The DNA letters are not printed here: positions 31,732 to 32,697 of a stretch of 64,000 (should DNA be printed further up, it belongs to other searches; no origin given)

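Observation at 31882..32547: Specialised NusG paralog located at the distal end of the export operon, not the 5' end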

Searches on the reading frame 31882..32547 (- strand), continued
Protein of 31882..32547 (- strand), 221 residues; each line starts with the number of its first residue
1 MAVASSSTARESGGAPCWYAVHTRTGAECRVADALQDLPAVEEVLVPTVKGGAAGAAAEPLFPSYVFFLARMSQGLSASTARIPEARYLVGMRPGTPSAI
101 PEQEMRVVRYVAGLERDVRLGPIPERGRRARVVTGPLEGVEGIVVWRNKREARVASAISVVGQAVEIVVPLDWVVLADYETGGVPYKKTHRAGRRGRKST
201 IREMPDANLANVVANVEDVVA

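Call 40: search_solved_structures(query=P0001, max_evalue=1, show_alignments=3)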
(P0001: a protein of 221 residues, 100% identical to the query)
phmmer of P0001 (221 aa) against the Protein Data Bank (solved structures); distinct sequences matched with E-value up to 1: 19.
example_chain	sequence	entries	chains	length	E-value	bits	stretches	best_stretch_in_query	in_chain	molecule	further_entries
8f5g_A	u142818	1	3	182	1.7e-12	50.8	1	15-168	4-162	Transcription termination/antitermination protein NusG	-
2lq8_A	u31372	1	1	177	3.9e-06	30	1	18-169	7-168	Transcription antitermination protein nusG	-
6gov_G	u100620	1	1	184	6.7e-06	29.2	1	17-169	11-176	Transcription termination/antitermination protein NusG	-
5ms0_F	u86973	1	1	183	8.1e-06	28.9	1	17-169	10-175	Transcription termination/antitermination protein NusG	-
6tqn_G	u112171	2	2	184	8.3e-06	28.9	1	17-169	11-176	Transcription termination/antitermination protein NusG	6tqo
2jvv_A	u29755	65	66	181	9.2e-06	28.8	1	17-169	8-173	Transcription antitermination protein nusG | Transcription termination/antitermination protein NusG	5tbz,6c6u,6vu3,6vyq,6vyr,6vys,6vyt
6ztj_CF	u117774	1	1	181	9.8e-06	28.7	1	17-169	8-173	Transcription termination/antitermination protein NusG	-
9gux_Z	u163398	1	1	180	1.1e-05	28.6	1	17-169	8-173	Transcription termination/antitermination protein NusG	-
9w0n_7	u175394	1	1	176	1.3e-05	28.3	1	18-169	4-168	Transcription termination/antitermination protein NusG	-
1m1g_A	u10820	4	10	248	0.0011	22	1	60-172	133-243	Transcription antitermination protein nusG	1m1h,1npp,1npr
2xhc_A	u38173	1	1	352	0.016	18.1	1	60-169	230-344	TRANSCRIPTION ANTITERMINATION PROTEIN NUSG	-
8syi_G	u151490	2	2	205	0.042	16.8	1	16-167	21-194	Transcription termination/antitermination protein NusG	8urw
2k06_A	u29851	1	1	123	0.15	15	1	17-107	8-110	Transcription antitermination protein nusG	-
6vz3_AB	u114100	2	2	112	0.19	14.6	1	18-107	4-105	Transcription termination/antitermination protein NusG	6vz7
9gur_Z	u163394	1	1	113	0.19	14.6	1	18-107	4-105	Transcription termination/antitermination protein NusG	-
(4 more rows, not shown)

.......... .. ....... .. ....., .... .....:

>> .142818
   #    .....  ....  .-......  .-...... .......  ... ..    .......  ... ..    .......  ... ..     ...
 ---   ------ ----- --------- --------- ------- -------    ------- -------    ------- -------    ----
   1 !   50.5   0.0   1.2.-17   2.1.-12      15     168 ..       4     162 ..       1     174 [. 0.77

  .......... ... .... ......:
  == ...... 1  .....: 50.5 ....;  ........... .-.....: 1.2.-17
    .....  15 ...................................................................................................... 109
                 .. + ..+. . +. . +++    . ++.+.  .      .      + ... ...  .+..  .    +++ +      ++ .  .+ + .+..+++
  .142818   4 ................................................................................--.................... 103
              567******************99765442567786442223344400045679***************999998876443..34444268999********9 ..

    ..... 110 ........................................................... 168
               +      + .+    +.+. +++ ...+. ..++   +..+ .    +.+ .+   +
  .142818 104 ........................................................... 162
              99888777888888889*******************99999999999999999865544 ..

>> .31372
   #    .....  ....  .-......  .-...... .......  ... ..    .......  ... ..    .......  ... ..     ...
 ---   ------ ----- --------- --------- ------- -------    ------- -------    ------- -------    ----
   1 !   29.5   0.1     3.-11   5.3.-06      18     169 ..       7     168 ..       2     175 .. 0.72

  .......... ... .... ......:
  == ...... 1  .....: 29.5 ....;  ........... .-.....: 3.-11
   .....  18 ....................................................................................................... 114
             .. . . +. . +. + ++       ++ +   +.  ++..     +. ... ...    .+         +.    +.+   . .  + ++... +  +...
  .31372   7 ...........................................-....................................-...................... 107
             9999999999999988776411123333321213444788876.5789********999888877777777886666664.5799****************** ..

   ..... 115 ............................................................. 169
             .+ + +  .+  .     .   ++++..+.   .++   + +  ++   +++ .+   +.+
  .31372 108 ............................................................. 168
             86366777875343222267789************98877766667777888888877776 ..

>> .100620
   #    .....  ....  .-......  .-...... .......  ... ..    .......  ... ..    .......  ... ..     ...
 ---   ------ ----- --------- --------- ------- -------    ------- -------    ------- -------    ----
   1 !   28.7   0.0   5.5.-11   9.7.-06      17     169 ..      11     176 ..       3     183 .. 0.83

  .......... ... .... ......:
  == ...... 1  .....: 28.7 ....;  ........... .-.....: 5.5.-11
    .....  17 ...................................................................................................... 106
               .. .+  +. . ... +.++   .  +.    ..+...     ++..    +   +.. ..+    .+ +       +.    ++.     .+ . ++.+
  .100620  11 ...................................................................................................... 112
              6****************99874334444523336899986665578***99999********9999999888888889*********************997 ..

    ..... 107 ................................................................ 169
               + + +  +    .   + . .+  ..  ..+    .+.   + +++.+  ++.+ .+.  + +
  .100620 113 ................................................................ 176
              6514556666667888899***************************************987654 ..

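Call 48: predict_structure(alignment_id=A1)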
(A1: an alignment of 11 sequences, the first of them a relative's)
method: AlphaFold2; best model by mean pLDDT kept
length: 221 residues; sequences in the alignment: 11
mean_pLDDT: 74.6   pTM: 0.65
mean pLDDT of the five models: 74.6, 74.5, 74.2, 72.6, 62.8
residues with pLDDT >= 90: 59; 70-90: 91; 50-70: 28; < 50: 43
segments of 3 or more residues with pLDDT < 50: 1-12, 191-221
pLDDT, mean of each block of 10 residues (from residue 1): 40 79 93 95 88 65 92 91 94 86 88 68 81 86 80 84 85 75 55 43 39 38 39
secondary structure, 60 per line:
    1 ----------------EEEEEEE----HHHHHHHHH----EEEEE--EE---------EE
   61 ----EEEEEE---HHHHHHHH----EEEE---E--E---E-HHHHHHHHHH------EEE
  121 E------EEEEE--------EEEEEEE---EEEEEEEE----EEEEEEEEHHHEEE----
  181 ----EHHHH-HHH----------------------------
elements in order: E17-23 H28-36 E41-45 E65-70 H74-81 E86-89 H102-111 E118-121 E128-132 E141-147 E151-158 E163-170 E174-176 H186-189

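Call 50: search_protein_representatives(alignment_id=A7)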
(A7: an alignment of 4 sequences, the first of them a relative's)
Query: 4 sequences, 223 profile positions. Proteins with E-value up to 0.001 (for the whole library): 2388; up to 1e-10: 113; up to 1e-30: 11. The best 150 are listed.
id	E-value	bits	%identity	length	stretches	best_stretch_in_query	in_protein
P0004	6.9e-112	388.6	-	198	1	27-223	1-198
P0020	1.0e-45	172.3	-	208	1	17-205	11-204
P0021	7.4e-45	169.4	-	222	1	15-208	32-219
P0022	5.0e-43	163.5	-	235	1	6-207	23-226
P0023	8.6e-43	162.7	-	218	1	9-205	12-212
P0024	9.7e-36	139.6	-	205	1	17-206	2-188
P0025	6.8e-35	136.9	-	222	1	14-206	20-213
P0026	4.6e-34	134.1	-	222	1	13-207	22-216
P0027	3.2e-33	131.4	-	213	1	16-209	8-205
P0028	9.1e-33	129.9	-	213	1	15-205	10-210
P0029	1.1e-32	129.7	-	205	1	12-208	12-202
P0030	1.6e-30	122.6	-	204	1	13-208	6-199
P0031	8.0e-30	120.3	-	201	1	14-206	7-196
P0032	1.3e-28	116.4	-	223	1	6-205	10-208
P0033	3.4e-28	115.0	-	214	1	5-207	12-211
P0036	7.3e-23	97.5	-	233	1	16-209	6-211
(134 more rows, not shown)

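Call 52: fold_search(model_id=the predicted structure, library=pdb)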
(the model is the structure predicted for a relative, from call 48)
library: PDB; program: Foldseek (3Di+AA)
matches with E <= 10: 1183; with E <= 0.001: 61
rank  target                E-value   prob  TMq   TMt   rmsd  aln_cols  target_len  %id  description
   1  2lq8_MODEL_1_A        1.1e-09  1.00  0.47  0.57   7.0       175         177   24  Domain interaction in Thermotoga maritima NusG (released 2013-01-23)
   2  9a56_B                1.6e-09  1.00  0.40  0.50  15.1       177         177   19  Integrative model of RPOB-NUSG by crosslinking MS and deep learning (released 2024-09-18)
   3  6gov_G                1.1e-08  1.00  0.41  0.52  17.0       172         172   24  Structure of THE RNA POLYMERASE LAMBDA-BASED ANTITERMINATION COMPLEX (released 2019-02-13)
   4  1m1g_A                1.2e-08  1.00  0.38  0.36  13.4       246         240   18  Crystal Structure of Aquifex aeolicus N-utilization substance G (NusG), Space Group P2(1) (released 2003-02-04)
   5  1m1g_C                1.3e-08  1.00  0.38  0.34  13.2       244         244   18  Crystal Structure of Aquifex aeolicus N-utilization substance G (NusG), Space Group P2(1) (released 2003-02-04)
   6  6x7k_AB               1.5e-08  1.00  0.37  0.50  14.6       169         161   23  Cryo-EM structure of an Escherichia coli coupled transcription-translation complex B3 (TTC-B3) containing an mRNA wit (released 2020-09-02)
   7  6ztj_CF               1.5e-08  1.00  0.37  0.50  15.0       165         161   24  E. coli 70S-RNAP expressome complex in NusG-coupled state (38 nt intervening mRNA) (released 2020-09-16)
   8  9guw_Z                1.8e-08  1.00  0.39  0.55  15.7       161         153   23  30S-TEC (TEC in expressome position) Inactive state 2 (released 2024-11-20)
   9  6tqn_G                1.8e-08  1.00  0.40  0.49  14.6       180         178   24  rrn anti-termination complex without S4 (released 2020-08-05)
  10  6x7f_AB               2.4e-08  1.00  0.39  0.48  13.5       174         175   24  Cryo-EM structure of an Escherichia coli coupled transcription-translation complex B2 (TTC-B2) containing an mRNA wit (released 2020-09-02)
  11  1npp_B                3.4e-08  1.00  0.35  0.33  14.4       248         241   18  CRYSTAL STRUCTURE OF AQUIFEX AEOLICUS NUSG IN P2(1) (released 2003-03-11)
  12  1m1g_B                5.4e-08  1.00  0.37  0.34  14.6       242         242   18  Crystal Structure of Aquifex aeolicus N-utilization substance G (NusG), Space Group P2(1) (released 2003-02-04)
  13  1npp_C                5.4e-08  1.00  0.37  0.34  13.6       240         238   18  CRYSTAL STRUCTURE OF AQUIFEX AEOLICUS NUSG IN P2(1) (released 2003-03-11)
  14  1npp_D                1.0e-07  1.00  0.37  0.34  15.6       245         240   18  CRYSTAL STRUCTURE OF AQUIFEX AEOLICUS NUSG IN P2(1) (released 2003-03-11)
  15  6x6t_AB               1.1e-07  1.00  0.36  0.48  15.2       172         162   24  Cryo-EM structure of an Escherichia coli coupled transcription-translation complex B1 (TTC-B1) containing an mRNA wit (released 2020-09-02)
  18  8f5g_C                3.8e-07  1.00  0.44  0.54   6.9       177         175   22  NusG-RNA complex (released 2023-11-22)
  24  8f5g_A                2.7e-06  1.00  0.40  0.50   6.8       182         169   23  NusG-RNA complex (released 2023-11-22)
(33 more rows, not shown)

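Call 53: find_encoding_contigs(protein=P0020, flank=10000, max_places=2)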
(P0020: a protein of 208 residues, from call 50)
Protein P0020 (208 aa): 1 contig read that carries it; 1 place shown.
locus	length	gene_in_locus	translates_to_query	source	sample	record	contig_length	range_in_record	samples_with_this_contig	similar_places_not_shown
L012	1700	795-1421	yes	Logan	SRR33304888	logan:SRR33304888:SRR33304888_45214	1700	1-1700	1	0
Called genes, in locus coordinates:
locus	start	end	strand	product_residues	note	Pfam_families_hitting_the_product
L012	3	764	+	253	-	?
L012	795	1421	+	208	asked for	PF02357:NusG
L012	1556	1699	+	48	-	?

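Call 54: find_homologous_proteins(query=A8, max_evalue=1e-15)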
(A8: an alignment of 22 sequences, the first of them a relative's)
Query A8 (22 sequences) (221 aa, profile of the alignment): 32 proteins with E <= 1e-15 among 8000 candidates.
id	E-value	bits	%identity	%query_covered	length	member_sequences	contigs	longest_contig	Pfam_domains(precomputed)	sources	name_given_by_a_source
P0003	4.2e-75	270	61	79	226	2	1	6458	PF02357.25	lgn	-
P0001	3.7e-69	250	100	100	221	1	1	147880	PF02357.25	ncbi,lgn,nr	ncbi:MAG: hypothetical protein PWP23_1228 [Candidatus Sumerlaeota bacterium]|nr:hypothetical protein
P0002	1.4e-68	248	87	99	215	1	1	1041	PF02357.25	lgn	-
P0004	2.5e-67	244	69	62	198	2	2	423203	PF02357.25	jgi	jgi:transcription antitermination factor NusG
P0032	1.7e-62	229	31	79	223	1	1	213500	PF02357.25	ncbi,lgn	-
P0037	3.9e-59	218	30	82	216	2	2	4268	PF02357.25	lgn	-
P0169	5.1e-56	207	33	75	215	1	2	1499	PF02357.25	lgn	-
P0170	1.6e-55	206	32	82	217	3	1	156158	PF02357.25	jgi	jgi:transcription antitermination factor NusG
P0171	2.9e-32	130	80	39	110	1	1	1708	-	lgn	-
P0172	6.0e-27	112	36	71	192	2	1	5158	PF02357.25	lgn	-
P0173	6.9e-24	102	33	74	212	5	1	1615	PF02357.25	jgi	jgi:transcription antitermination factor NusG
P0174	6.5e-23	99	29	75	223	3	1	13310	PF02357.25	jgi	jgi:transcription antitermination factor NusG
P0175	1.4e-22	98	33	69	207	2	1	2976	PF02357.25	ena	-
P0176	2.7e-22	97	31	69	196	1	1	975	PF02357.25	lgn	-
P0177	2.9e-22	97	32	69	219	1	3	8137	PF02357.25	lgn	-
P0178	8.8e-22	96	36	59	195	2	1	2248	PF02357.25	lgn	-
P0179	8.9e-22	96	28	69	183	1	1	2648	PF02357.25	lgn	-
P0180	9.0e-22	96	32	69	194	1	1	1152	PF02357.25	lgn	-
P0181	2.4e-21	94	31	68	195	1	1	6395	PF02357.25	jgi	-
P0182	4.0e-21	93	30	68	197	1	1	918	PF02357.25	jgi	jgi:transcription antitermination factor NusG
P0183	4.5e-21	93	31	71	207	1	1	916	PF02357.25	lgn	-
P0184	2.2e-20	91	30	72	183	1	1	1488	PF02357.25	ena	-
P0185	2.4e-20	91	31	71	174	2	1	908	PF02357.25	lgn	-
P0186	2.5e-20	91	27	72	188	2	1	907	PF02357.25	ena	-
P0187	3.6e-20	90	31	71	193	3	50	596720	PF02357.25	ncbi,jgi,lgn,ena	ncbi:MAG: UpxY family transcription antiterminator [Terriglobia bacterium]|jgi:transcription antiter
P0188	1.1e-19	89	27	75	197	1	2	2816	PF02357.25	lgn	-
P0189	1.2e-19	89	27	69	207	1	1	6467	PF02357.25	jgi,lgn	jgi:transcription antitermination factor NusG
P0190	2.2e-19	88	30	71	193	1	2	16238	PF02357.25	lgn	-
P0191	1.3e-18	85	31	69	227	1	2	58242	PF02357.25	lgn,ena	-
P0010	1.8e-18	85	29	79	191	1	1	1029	PF02357.25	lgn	-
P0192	7.2e-18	83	28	75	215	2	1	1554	PF02357.25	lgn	-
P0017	7.0e-17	80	30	70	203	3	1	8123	PF02357.25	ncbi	ncbi:MAG: transcription termination/antitermination protein NusG [Anaerolineae bacterium]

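Call 55: find_encoding_contigs(protein=P0032, flank=10000, max_places=1)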
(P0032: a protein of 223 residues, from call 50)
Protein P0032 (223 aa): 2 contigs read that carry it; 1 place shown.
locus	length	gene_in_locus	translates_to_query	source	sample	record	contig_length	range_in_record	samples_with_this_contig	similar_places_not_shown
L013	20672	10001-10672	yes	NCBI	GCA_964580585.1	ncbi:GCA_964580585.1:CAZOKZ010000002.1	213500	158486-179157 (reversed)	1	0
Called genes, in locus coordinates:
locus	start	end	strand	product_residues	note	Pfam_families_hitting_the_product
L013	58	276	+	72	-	PF09720:Unstab_antitox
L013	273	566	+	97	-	-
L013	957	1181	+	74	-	PF09720:Unstab_antitox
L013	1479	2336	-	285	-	PF02311:AraC_binding (weak), PF12833:HTH_18, PF00165:HTH_AraC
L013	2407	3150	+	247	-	-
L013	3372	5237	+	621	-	PF02518:HATPase_c (weak), PF13589:HATPase_c_3, PF00183:HSP90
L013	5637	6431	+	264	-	PF09359:VTC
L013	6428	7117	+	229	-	PF16316:DUF4956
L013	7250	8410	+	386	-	PF25917:BSH_RND (weak), PF25973:BSH_CzcB (weak)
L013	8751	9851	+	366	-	-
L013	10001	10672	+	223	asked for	PF02357:NusG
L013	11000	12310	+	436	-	PF13439:Glyco_transf_4, PF13579:Glyco_trans_4_4, PF00534:Glycos_transf_1, PF13692:Glyco_trans_1_4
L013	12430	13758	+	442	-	-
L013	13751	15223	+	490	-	PF04932:Wzy_C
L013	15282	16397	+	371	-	PF02563:Poly_export, PF22461:SLBB_2 (faint)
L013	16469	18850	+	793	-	PF02706:Wzz (weak), PF01656:CbiA (weak), PF10609:ParA (faint), PF13614:AAA_31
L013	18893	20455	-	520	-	PF02538:Hydantoinase_B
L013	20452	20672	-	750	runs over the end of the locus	PF05378:Hydant_A_N, PF01968:Hydantoinase_A, PF19278:Hydant_A_C (weak)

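Call 56: find_encoding_contigs(protein=P0170, flank=10000, max_places=1)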
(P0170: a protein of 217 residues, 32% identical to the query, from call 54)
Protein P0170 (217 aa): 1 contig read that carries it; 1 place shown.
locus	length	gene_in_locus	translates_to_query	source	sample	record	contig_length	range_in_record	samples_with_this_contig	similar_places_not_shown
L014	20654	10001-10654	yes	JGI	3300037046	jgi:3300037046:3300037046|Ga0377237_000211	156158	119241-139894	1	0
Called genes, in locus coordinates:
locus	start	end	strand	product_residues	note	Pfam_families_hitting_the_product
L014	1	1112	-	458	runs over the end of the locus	PF04932:Wzy_C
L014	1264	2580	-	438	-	PF14559:TPR_19 (faint)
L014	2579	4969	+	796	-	PF00069:Pkinase, PF03109:ABC1 (faint), PF07714:PK_Tyr_Ser-Thr, PF03781:FGE-sulfatase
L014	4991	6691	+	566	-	-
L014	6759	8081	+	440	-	-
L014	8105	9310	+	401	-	PF02563:Poly_export, PF22461:SLBB_2 (faint), PF10531:SLBB (faint)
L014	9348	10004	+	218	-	PF02811:PHP (weak), PF13263:PHP_C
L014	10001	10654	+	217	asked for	PF02357:NusG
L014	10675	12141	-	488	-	PF05402:PqqD, PF04055:Radical_SAM, PF13353:Fer4_12 (weak), PF13186:SPASM (weak)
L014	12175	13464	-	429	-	PF14907:NTP_transf_5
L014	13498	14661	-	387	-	-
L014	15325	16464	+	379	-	PF18884:TSP3_bac (weak), PF00404:Dockerin_1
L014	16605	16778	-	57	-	-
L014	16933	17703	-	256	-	PF05402:PqqD (weak)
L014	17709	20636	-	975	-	PF01364:Peptidase_C25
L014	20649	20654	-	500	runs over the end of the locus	PF00404:Dockerin_1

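Call 66: find_encoding_contigs(protein=P0021, flank=10000, max_places=1)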
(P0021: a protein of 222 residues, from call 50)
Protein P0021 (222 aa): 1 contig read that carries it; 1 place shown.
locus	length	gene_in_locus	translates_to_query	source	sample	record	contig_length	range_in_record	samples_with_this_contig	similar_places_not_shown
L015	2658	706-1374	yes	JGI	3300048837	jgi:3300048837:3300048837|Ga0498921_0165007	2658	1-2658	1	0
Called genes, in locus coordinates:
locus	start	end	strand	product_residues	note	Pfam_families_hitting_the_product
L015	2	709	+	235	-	PF10531:SLBB (faint), PF22461:SLBB_2 (faint)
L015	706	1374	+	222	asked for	PF02357:NusG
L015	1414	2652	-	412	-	PF05402:PqqD, PF04055:Radical_SAM, PF13353:Fer4_12 (weak), PF13186:SPASM (weak)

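Call 67: find_encoding_contigs(protein=P0022, flank=10000, max_places=1)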
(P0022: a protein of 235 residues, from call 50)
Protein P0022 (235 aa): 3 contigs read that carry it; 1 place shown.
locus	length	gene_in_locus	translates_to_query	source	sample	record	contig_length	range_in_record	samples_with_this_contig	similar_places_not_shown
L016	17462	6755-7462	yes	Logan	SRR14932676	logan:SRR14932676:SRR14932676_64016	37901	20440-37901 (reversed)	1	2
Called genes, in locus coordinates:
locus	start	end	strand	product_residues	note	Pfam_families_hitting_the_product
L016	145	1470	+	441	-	PF14559:TPR_19 (faint)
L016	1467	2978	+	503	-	PF04932:Wzy_C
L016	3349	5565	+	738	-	PF02706:Wzz, PF13807:GNVR, PF10609:ParA (weak), PF01656:CbiA (weak), PF13614:AAA_31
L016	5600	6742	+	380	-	PF02563:Poly_export, PF10531:SLBB (weak), PF22461:SLBB_2 (weak)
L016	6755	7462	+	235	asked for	-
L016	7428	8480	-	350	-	PF01370:Epimerase, PF04321:RmlD_sub_bind (weak), PF16363:GDP_Man_Dehyd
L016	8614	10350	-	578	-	PF02543:Carbam_trans_N, PF16861:Carbam_trans_C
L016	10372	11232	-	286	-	PF00535:Glycos_transf_2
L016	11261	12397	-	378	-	PF13439:Glyco_transf_4, PF13579:Glyco_trans_4_4 (weak), PF20706:GT4-conflict, PF00534:Glycos_transf_1, PF13692:Glyco_trans_1_4, PF13524:Glyco_trans_1_2 (weak)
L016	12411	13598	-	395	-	PF13439:Glyco_transf_4, PF13579:Glyco_trans_4_4, PF20706:GT4-conflict (weak), PF00534:Glycos_transf_1, PF13692:Glyco_trans_1_4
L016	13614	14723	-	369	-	PF13439:Glyco_transf_4 (weak), PF20706:GT4-conflict, PF00534:Glycos_transf_1, PF13692:Glyco_trans_1_4, PF13524:Glyco_trans_1_2 (weak)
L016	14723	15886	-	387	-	PF13439:Glyco_transf_4, PF13579:Glyco_trans_4_4, PF20706:GT4-conflict, PF00534:Glycos_transf_1, PF13692:Glyco_trans_1_4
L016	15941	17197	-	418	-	PF20706:GT4-conflict, PF00534:Glycos_transf_1, PF13692:Glyco_trans_1_4, PF13524:Glyco_trans_1_2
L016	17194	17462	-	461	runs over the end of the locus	PF04932:Wzy_C (weak)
